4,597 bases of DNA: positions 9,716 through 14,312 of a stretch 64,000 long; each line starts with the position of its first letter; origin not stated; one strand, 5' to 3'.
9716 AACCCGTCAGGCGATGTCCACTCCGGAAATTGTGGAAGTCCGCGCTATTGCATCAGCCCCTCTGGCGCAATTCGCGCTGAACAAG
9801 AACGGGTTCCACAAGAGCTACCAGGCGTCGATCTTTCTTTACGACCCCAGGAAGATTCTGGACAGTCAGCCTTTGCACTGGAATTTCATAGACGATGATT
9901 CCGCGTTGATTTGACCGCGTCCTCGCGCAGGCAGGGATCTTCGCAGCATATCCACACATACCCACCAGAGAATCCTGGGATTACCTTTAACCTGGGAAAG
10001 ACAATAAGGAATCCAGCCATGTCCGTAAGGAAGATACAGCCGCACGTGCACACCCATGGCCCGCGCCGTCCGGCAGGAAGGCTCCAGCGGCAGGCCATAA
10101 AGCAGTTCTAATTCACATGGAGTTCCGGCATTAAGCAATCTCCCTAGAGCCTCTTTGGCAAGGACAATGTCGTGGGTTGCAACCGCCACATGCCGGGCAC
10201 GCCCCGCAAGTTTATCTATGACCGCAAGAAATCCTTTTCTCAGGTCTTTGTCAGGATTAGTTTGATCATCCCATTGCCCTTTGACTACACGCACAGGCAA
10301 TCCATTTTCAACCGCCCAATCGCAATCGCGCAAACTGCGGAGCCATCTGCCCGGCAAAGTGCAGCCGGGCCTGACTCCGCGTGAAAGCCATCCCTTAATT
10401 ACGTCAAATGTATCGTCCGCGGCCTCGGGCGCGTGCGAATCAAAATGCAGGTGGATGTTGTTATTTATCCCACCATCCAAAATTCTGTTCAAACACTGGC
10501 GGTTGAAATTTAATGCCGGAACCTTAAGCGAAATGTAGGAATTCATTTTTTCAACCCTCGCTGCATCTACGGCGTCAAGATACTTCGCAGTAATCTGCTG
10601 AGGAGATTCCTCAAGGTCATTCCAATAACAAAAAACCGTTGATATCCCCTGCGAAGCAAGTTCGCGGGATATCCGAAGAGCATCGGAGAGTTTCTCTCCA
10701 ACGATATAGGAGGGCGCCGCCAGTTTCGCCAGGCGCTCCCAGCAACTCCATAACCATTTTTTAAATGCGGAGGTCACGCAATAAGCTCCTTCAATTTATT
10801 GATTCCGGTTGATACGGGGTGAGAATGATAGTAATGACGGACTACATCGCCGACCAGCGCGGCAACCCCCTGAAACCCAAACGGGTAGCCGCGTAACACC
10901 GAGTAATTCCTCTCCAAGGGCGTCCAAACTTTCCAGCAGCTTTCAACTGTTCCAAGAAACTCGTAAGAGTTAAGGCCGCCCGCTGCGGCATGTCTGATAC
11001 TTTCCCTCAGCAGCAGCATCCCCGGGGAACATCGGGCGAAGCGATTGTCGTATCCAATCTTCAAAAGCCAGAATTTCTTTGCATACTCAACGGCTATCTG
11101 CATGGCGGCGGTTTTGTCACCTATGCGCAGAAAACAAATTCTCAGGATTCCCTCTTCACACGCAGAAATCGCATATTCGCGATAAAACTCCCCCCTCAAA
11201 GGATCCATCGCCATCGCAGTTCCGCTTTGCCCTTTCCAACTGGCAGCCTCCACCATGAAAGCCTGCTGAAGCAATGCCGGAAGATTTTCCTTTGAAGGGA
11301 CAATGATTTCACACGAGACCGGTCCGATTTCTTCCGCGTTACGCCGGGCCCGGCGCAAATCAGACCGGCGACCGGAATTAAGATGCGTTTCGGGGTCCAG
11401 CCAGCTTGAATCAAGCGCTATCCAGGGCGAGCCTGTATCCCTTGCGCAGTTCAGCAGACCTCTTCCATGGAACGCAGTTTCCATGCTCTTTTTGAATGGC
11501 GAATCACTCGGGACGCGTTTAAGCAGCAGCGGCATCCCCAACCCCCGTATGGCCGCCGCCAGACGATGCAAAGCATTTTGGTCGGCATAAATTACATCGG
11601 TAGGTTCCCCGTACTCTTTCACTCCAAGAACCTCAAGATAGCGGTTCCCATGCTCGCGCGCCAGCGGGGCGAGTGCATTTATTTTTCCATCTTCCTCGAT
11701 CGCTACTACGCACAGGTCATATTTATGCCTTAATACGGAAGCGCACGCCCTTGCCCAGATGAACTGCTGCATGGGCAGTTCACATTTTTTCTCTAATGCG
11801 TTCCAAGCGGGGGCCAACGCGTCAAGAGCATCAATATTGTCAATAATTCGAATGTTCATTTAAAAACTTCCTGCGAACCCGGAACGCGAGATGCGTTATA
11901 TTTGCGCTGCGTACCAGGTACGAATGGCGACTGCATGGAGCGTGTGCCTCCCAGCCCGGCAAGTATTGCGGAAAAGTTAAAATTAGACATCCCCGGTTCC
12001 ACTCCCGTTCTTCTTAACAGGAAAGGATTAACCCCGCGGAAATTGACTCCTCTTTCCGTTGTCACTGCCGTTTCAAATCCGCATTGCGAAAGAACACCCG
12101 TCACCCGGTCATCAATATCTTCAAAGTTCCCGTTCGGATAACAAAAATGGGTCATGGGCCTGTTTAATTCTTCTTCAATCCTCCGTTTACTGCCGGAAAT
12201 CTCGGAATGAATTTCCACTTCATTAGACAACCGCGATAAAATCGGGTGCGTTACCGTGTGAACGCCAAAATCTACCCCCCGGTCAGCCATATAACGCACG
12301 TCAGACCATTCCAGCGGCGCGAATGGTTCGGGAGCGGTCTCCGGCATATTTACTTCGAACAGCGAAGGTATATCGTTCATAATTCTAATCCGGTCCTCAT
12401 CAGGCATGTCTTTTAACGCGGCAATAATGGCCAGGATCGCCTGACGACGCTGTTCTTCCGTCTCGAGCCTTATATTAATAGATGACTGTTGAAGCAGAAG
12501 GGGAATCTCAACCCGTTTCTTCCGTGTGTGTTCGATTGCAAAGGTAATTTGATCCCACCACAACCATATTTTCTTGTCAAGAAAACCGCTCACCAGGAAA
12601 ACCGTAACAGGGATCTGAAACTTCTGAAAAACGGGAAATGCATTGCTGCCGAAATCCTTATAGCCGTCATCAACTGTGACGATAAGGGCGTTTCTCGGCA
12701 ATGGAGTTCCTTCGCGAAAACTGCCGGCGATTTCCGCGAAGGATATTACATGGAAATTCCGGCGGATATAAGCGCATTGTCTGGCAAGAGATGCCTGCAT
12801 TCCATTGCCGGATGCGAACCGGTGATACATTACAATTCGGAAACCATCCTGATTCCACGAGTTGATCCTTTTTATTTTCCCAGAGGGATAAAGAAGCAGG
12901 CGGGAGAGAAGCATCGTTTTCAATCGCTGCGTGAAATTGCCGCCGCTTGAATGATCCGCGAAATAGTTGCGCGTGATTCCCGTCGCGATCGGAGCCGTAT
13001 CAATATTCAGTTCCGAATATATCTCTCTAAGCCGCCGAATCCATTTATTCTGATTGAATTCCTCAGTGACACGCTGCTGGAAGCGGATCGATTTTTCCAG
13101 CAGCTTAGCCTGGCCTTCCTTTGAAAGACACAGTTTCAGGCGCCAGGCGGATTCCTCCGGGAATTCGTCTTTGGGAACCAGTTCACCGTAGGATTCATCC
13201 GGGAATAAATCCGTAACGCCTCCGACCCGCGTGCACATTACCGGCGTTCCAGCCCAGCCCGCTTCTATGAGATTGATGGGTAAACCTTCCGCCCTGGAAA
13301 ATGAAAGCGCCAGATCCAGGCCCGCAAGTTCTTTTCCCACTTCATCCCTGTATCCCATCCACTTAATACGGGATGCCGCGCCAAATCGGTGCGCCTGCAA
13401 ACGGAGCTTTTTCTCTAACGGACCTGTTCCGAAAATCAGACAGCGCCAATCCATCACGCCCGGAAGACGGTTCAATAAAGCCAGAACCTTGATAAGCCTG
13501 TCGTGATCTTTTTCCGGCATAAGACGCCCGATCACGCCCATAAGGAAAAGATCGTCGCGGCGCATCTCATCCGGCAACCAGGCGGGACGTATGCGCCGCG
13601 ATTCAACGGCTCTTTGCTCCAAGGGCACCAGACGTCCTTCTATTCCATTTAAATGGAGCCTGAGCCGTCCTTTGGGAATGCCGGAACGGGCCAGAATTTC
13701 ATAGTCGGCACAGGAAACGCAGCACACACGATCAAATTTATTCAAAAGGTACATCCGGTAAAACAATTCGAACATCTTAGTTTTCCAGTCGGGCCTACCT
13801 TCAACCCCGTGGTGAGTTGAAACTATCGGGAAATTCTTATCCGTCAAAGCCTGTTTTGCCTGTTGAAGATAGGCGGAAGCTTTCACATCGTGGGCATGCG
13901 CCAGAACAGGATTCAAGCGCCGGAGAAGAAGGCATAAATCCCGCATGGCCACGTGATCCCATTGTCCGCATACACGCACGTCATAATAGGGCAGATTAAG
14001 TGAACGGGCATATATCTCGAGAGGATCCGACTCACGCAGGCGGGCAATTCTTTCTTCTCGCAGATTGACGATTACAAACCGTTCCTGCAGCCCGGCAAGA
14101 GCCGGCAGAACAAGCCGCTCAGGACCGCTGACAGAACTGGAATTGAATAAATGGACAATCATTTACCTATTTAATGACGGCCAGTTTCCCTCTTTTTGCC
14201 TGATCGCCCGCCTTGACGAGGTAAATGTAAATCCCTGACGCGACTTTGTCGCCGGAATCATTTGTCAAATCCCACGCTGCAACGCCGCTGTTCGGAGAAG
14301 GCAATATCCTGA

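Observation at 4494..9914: PKS-less FkbH / ACP / hotdog-SDR / GNAT cassette wired into a Wzx-Wzy polysaccharide locus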

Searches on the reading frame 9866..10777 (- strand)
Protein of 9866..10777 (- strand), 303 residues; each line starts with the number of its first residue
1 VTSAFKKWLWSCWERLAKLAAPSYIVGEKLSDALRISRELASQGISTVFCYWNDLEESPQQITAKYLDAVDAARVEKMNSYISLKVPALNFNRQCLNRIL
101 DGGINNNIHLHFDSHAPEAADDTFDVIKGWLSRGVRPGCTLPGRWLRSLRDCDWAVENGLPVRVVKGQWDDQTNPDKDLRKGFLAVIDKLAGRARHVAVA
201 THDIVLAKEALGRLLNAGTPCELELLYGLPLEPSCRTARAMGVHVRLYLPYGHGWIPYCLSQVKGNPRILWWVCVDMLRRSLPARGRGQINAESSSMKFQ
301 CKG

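Call 5: search_protein_families(library=pfam, proteins=[window:9866-10777:-], max_evalue=0.01)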
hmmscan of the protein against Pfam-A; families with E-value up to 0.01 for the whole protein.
window:9866-10777:- (303 aa): 1 family
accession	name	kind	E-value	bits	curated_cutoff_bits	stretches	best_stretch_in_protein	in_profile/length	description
PF01619.24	Pro_dh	-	0.00026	21.1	27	1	192-253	191-254/278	Proline dehydrogenase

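Call 7: search_protein_families(library=ncbifam, proteins=[window:9866-10777:-], max_evalue=0.01)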
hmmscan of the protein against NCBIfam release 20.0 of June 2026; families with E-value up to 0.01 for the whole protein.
window:9866-10777:- (303 aa): 1 family
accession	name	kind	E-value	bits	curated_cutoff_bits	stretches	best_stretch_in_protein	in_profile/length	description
NF045947.1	ProDh_Thermus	equivalog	4.4e-15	55.6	500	1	19-278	30-305/307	proline dehydrogenase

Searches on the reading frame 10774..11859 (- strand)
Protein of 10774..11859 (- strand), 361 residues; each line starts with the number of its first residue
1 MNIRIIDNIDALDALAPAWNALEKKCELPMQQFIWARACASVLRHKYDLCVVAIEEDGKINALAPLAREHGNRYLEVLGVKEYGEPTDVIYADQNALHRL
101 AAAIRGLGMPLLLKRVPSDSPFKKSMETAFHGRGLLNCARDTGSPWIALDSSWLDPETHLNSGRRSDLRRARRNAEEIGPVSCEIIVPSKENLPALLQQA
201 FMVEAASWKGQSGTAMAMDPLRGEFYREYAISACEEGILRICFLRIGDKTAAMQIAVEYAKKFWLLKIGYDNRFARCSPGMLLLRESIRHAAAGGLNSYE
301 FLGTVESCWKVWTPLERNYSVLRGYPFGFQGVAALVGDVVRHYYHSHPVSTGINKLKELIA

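Call 5: search_protein_families(library=pfam, proteins=[window:10774-11859:-], max_evalue=0.01)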
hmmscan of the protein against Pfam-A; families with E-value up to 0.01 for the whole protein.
window:10774-11859:- (361 aa): 1 family
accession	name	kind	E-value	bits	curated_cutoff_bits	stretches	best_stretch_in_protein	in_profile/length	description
PF13480.13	Acetyltransf_6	-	1e-26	94.3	22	1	163-304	2-137/143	Acetyltransferase (GNAT) domain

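Call 7: search_protein_families(library=ncbifam, proteins=[window:10774-11859:-], max_evalue=0.01)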
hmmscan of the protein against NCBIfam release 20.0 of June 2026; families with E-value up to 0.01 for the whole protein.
window:10774-11859:- (361 aa): 1 family
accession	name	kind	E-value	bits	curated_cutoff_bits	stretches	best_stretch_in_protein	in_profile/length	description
NF047385.1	T4SS_GNAT_BspF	exception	8.4e-17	60.9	775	1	161-289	223-350/428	type IV secretion system effector crotonyl transferase BspF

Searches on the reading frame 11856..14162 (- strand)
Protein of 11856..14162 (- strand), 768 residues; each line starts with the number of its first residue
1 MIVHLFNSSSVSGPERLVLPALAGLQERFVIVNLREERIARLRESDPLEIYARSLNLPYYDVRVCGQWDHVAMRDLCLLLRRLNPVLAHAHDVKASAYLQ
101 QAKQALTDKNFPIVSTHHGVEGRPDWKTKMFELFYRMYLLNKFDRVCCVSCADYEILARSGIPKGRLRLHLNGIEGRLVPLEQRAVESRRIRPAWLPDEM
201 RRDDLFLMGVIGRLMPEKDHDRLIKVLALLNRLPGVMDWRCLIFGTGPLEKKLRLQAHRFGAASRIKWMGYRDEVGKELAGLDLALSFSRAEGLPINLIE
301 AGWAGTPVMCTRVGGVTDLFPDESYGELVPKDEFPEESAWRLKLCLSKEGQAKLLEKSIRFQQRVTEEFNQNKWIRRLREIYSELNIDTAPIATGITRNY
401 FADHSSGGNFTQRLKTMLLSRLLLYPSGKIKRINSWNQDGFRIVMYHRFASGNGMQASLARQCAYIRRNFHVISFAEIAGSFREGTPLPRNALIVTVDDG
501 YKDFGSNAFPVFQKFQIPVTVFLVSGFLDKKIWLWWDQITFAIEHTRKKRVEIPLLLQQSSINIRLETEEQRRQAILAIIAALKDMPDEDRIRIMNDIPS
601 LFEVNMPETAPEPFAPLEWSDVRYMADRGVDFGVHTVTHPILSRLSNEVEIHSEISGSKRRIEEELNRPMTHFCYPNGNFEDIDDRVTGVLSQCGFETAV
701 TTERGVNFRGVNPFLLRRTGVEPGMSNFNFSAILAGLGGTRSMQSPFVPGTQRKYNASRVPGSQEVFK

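Call 5: search_protein_families(library=pfam, proteins=[window:11856-14162:-], max_evalue=0.01)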
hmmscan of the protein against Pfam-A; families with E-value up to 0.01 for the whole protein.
window:11856-14162:- (768 aa): 7 families
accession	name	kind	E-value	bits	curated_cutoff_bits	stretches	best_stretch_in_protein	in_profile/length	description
PF00534.26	Glycos_transf_1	-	1.8e-22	80.1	26.4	1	202-353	12-163/172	Glycosyl transferases group 1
PF01522.26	Polysacc_deac_1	-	1e-20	74.4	23.1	1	489-698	5-123/124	Polysaccharide deacetylase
PF13692.12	Glyco_trans_1_4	-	3.6e-20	73.1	27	1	208-343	4-137/142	Glycosyl transferases group 1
PF13439.12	Glyco_transf_4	-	6.8e-11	42.9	28.5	1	51-174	39-166/170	Glycosyltransferase Family 4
PF13579.12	Glyco_trans_4_4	-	1.7e-07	32.2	29.7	1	18-173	7-158/158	Glycosyl transferase 4-like domain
PF20706.3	GT4-conflict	-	0.00018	21.1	26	1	210-327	202-327/385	Family 4 Glycosyltransferase in conflict systems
PF13524.12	Glyco_trans_1_2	-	0.0025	18.2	25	1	232-378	11-142/144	Glycosyl transferase-like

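Call 7: search_protein_families(library=ncbifam, proteins=[window:11856-14162:-], max_evalue=0.01)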
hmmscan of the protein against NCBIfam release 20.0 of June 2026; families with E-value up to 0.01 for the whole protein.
window:11856-14162:- (768 aa): 30 families (the best 25 are shown)
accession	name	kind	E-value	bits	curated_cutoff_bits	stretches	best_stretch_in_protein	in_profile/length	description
TIGR03088.1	stp2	hypoth_equivalog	3.1e-23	82.4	409.05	1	72-384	69-372/374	TIGR03088 family PEP-CTERM/XrtA system glycosyltransferase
NF011726.0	PRK15179.1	equivalog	3.5e-13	48.7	733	1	198-333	510-643/694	Vi polysaccharide biosynthesis protein TviE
TIGR03999.1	thiol_BshA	equivalog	4e-13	49.1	273.7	1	222-385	213-373/375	N-acetyl-alpha-D-glucosaminyl L-malate synthase BshA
TIGR03938.2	deacetyl_PgaB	equivalog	4.8e-12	45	321.9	1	458-530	30-103/621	poly-beta-1,6-N-acetyl-D-glucosamine N-deacetylase PgaB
NF041876.1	EPS_EpsE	equivalog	8.2e-11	41.8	400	1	190-372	199-383/389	exopolysaccharide biosynthesis GT4 family glycosyltransferase EpsE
NF047684.1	TeichurnBiosyTuaC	equivalog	1.8e-10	40.3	550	1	207-385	221-389/391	teichuronic acid biosynthesis protein TuaC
NF011177.0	PRK14582.1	equivalog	3.4e-09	35.5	923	1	435-529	43-145/671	poly-beta-1,6-N-acetyl-D-glucosamine N-deacetylase PgaB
NF007396.0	PRK09922.1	equivalog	8.9e-09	34.7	385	1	149-381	133-354/361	lipopolysaccharide 1,6-galactosyltransferase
NF012034.0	PRK15490.1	equivalog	7.7e-08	31.2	813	1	240-322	431-513/578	Vi polysaccharide biosynthesis glycosyltransferase TviE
TIGR04005.1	wcaL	equivalog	8.8e-08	31.4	537.6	1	237-380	252-401/406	colanic acid biosynthesis glycosyltransferase WcaL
NF050063.1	ProtGlycPglJ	equivalog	2.1e-07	30.5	500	1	199-333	189-318/363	N-acetylgalactosamine-N,N'-diacetylbacillosaminyl-diphospho-undecaprenol 4-alpha-N-acetylgalactosaminyltransferase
NF047880.1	glyco_SdgA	exception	3.9e-07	29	800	1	211-375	321-484/488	serine-aspartate repeat adhesin O-glycosyltransferase SdgA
TIGR04063.1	stp3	hypoth_equivalog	1.8e-06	27.1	442.05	1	140-385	155-395/397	TIGR04063 family PEP-CTERM/XrtA system glycosyltransferase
NF011176.0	PRK14581.1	equivalog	2.2e-06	26.1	1091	1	435-529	43-145/673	poly-beta-1,6-N-acetyl-D-glucosamine N-deacetylase PgaB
NF046085.1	XrtY_assoc_Gly1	equivalog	2.4e-06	26.7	400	1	205-385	209-384/387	XrtY-associated glycosyltransferase XYAG1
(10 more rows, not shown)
